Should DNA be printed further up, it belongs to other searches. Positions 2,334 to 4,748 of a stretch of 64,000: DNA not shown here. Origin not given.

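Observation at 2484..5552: AT-rich two-gene cassette (2-TM coiled-coil protein + P-loop NTPase with Zn-ribbon and wHTH): candidate undescribed defence/abortive-infection module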

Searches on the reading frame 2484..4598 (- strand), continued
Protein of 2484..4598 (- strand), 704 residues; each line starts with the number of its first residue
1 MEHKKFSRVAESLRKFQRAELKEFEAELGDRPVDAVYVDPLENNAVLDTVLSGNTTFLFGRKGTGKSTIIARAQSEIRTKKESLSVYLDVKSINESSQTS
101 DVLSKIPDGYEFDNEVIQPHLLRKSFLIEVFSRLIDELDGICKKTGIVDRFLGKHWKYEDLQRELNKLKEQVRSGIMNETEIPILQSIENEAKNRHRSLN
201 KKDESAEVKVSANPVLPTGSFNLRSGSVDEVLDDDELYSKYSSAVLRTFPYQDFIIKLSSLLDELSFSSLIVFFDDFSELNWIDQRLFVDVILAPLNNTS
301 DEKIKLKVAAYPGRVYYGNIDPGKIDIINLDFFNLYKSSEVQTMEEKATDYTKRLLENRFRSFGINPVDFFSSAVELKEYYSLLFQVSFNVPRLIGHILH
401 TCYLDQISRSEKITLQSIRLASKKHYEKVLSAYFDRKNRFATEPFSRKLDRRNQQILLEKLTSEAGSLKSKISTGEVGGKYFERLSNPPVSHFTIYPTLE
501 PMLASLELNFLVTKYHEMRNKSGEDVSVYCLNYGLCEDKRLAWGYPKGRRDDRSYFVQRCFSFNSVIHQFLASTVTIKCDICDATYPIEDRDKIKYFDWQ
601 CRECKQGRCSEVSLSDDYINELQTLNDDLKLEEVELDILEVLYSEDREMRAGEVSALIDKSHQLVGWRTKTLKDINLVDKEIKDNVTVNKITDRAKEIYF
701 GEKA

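Call 114: find_encoding_contigs(protein=P0008, flank=6000, max_places=2)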
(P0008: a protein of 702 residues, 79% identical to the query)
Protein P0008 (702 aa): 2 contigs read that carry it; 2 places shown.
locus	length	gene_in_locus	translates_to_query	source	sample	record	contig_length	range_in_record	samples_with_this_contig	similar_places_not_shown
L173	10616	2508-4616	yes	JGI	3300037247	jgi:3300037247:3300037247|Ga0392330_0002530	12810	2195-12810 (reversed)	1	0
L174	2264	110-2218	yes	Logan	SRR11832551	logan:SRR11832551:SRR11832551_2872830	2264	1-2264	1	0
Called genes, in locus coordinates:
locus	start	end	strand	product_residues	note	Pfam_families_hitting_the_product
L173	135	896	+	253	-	-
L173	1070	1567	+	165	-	-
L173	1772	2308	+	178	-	-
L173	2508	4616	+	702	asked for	-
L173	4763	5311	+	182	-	-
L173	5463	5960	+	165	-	-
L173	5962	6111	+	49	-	-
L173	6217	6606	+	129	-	PF19383:DUF5958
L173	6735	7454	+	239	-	PF13424:TPR_12 (faint), PF00515:TPR_1 (faint), PF07719:TPR_2 (faint), PF13174:TPR_6 (faint), PF13432:TPR_16 (faint), PF13176:TPR_7 (faint), PF13414:TPR_11 (weak), PF12569:NatA_aux_su (weak), +4 more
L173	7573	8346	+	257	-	-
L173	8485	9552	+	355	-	PF13588:HSDR_N_2, PF04313:HSDR_N (weak)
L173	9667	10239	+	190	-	-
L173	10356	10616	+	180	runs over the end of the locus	-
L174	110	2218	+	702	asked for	-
